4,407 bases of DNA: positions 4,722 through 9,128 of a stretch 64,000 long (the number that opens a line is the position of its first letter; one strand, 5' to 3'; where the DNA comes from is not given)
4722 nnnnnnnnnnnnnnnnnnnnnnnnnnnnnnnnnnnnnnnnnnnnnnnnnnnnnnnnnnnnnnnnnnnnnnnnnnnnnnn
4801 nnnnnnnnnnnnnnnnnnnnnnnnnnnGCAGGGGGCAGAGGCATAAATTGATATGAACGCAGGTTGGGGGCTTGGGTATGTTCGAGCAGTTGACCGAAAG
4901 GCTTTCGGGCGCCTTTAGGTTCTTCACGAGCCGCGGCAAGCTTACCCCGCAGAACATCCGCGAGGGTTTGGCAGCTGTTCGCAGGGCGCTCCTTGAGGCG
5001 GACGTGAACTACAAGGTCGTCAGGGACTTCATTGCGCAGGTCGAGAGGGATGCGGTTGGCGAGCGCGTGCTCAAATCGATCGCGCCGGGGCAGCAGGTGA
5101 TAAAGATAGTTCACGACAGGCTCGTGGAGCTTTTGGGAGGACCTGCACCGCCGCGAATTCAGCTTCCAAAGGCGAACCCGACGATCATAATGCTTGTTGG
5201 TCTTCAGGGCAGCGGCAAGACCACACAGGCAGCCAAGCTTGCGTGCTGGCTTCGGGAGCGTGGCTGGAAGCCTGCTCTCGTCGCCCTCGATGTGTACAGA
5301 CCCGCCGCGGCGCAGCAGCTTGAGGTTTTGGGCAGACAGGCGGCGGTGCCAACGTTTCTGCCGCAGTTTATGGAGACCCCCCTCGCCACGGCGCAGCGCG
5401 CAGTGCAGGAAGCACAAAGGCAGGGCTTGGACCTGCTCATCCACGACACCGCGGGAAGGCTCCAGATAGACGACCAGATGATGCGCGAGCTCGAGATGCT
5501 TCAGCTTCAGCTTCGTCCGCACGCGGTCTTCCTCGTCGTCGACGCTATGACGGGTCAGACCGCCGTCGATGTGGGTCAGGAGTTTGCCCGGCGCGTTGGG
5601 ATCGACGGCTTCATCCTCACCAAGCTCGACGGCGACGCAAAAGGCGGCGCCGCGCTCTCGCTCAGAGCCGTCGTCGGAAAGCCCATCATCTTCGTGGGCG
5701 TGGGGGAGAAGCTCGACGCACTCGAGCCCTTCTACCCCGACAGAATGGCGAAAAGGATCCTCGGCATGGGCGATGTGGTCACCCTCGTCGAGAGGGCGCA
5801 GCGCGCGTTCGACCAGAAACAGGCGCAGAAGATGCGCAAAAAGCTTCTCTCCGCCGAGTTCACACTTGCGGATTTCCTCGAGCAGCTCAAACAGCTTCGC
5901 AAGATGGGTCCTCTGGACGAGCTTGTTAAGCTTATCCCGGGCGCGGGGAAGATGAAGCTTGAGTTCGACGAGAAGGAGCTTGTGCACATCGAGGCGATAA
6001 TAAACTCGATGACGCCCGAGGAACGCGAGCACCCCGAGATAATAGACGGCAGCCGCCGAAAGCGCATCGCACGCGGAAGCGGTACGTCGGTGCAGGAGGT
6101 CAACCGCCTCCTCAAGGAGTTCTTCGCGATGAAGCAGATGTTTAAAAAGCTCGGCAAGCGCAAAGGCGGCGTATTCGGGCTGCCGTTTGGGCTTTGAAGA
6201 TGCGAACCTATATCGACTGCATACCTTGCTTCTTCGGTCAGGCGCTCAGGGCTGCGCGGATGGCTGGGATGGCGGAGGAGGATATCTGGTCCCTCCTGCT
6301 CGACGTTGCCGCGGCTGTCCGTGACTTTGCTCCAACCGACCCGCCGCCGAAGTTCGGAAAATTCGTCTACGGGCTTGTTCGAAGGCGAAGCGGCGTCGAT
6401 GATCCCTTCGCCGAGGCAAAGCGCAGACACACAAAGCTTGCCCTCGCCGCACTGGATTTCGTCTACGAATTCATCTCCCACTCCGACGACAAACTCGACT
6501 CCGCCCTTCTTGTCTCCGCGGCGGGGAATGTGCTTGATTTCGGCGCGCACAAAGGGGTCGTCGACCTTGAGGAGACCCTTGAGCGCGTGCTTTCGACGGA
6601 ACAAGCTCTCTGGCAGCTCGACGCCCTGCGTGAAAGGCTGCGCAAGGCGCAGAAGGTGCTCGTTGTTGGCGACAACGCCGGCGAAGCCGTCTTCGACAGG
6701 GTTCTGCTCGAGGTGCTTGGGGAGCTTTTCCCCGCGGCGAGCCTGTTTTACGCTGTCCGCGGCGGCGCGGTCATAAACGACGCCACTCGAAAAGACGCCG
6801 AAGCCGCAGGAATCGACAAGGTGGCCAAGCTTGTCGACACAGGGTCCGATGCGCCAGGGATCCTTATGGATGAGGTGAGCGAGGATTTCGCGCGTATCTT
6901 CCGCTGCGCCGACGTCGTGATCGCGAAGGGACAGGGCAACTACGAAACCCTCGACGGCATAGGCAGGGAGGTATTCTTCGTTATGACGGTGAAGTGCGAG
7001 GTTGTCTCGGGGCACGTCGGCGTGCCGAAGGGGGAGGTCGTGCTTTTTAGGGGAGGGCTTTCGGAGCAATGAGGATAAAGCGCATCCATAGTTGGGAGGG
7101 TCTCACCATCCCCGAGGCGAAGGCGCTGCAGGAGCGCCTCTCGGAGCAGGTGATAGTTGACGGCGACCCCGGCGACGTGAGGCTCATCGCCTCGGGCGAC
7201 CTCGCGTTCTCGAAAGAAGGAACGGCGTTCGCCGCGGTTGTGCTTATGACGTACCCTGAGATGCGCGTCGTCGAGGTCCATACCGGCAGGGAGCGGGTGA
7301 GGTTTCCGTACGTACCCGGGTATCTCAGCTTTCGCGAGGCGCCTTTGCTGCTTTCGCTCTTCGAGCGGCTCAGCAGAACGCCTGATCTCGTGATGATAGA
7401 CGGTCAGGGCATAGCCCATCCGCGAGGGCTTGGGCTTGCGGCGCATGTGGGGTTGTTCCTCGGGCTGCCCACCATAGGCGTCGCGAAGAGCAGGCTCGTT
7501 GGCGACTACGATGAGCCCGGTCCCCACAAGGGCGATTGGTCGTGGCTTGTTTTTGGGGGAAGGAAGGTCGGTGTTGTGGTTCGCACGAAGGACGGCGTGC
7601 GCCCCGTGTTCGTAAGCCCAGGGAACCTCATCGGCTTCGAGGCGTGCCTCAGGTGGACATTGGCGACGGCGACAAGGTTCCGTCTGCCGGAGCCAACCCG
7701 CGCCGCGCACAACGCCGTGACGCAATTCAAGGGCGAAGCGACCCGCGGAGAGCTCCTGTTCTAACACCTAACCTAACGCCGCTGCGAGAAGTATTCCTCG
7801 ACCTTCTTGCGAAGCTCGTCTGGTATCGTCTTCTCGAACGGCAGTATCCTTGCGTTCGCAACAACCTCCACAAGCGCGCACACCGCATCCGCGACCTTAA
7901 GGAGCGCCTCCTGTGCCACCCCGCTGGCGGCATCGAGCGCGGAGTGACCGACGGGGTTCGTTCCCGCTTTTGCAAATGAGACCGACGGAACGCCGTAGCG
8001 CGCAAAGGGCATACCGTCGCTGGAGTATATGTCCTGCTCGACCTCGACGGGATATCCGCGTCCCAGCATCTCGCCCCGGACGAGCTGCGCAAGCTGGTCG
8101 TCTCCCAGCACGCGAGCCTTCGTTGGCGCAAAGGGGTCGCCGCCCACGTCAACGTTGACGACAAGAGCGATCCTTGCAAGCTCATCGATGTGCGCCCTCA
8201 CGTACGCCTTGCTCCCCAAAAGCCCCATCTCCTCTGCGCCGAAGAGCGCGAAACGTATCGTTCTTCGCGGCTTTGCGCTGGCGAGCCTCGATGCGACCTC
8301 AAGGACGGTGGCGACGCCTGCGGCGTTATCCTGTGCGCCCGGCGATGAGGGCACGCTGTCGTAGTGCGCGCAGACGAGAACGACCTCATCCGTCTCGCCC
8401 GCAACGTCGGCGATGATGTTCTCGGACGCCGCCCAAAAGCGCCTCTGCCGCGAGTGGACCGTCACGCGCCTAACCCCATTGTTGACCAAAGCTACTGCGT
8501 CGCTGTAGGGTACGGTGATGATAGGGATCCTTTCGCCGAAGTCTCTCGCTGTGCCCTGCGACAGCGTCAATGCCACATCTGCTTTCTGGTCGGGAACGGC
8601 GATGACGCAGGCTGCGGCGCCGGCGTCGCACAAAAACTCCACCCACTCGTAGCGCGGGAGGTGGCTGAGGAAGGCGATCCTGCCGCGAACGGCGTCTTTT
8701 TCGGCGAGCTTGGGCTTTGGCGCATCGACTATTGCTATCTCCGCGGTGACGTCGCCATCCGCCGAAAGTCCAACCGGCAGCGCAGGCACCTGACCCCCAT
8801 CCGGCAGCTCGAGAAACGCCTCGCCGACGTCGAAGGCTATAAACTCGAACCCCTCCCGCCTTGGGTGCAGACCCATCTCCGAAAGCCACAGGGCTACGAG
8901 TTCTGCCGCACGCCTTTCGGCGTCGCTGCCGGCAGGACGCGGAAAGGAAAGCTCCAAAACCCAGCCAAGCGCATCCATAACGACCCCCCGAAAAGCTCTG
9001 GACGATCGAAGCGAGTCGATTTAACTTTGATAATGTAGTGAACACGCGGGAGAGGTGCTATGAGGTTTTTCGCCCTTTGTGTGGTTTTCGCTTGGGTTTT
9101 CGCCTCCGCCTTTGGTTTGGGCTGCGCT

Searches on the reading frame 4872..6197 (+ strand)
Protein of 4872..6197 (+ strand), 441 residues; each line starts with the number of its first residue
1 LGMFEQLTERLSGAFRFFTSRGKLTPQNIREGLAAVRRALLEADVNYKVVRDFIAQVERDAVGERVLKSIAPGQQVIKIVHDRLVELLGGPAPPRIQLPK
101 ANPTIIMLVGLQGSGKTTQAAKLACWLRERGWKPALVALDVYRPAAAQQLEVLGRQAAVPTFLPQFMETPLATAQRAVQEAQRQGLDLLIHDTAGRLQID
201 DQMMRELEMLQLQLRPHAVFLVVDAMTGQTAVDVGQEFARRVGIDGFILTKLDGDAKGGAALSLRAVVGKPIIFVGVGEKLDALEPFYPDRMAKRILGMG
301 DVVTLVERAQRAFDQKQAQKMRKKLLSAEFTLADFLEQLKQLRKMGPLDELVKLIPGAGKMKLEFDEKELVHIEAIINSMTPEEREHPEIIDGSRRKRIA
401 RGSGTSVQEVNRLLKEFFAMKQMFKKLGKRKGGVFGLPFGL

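Call 46: search_protein_families(library=pfam, proteins=[window:4872-6197:+], max_evalue=0.0001)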
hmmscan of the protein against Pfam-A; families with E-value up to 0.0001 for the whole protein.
window:4872-6197:+ (441 aa): 5 families
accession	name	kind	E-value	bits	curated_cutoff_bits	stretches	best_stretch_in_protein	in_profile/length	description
PF00448.28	SRP54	-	3.4e-69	232.8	22.7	1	103-298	1-196/196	SRP54-type protein, GTPase domain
PF02978.25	SRP_SPB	-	1.5e-36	125.1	27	1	329-424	1-91/91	Signal peptide binding domain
PF02881.24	SRP54_N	-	2.9e-19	69.5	22.4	1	7-84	1-75/75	SRP54-type protein, helical bundle domain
PF01656.29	CbiA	-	1.9e-06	28.3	25.4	1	113-256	9-87/125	CobQ/CobB/MinD/ParA nucleotide binding domain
PF13401.12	AAA_22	-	1.2e-05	26.1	27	1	103-211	5-108/130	AAA domain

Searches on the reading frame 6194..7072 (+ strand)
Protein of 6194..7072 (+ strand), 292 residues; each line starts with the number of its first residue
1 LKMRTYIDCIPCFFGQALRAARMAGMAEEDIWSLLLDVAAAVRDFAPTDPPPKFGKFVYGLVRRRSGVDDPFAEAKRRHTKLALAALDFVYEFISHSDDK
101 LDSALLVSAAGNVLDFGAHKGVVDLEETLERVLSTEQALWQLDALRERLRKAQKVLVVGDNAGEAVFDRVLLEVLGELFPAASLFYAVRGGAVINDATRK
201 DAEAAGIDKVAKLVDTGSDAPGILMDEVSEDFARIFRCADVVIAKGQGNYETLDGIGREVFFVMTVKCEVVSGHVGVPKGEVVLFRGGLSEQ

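Call 46: search_protein_families(library=pfam, proteins=[window:6194-7072:+], max_evalue=0.0001)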
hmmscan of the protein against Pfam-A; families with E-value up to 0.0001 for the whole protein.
window:6194-7072:+ (292 aa): 1 family
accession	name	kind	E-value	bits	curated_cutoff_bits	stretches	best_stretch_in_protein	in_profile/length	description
PF01937.24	ARMT1-like_dom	-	3.2e-59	201.1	25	1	7-282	3-310/311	Damage-control phosphatase ARMT1-like domain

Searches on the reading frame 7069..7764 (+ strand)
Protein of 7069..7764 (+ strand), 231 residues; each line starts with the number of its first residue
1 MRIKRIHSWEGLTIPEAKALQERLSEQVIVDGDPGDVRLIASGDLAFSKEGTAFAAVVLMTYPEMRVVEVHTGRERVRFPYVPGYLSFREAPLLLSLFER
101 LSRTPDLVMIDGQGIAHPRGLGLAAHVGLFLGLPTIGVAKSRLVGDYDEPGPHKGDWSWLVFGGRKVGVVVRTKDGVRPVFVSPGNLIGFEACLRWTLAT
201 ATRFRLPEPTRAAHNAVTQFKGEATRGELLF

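Call 46: search_protein_families(library=pfam, proteins=[window:7069-7764:+], max_evalue=0.0001)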
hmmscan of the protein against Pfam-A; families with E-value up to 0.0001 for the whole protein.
window:7069-7764:+ (231 aa): 1 family
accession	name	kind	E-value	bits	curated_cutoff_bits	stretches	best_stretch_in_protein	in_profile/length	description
PF04493.20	Endonuclease_5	-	3e-68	229.8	23.4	1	24-214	3-197/198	Endonuclease V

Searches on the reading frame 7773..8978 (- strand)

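Call 5: search_protein_families(library=pfam, proteins=[window:7773-8978:-], max_evalue=0.01)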
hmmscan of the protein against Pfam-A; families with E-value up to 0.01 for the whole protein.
window:7773-8978:- (401 aa): 4 families
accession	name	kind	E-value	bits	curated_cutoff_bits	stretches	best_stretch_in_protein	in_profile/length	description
PF04389.22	Peptidase_M28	-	4e-38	131.5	21.3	1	187-369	1-192/193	Peptidase family M28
PF01546.33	Peptidase_M20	-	1.2e-07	32.3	24.6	1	204-279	4-98/206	Peptidase family M20/M25/M40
PF16254.10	DUF4910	-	6.1e-05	22.4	26.6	1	192-373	63-244/247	Domain of unknown function (DUF4910)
PF05343.19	Peptidase_M42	-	0.0023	17.5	23.2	0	216-266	133-184/292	M42 glutamyl aminopeptidase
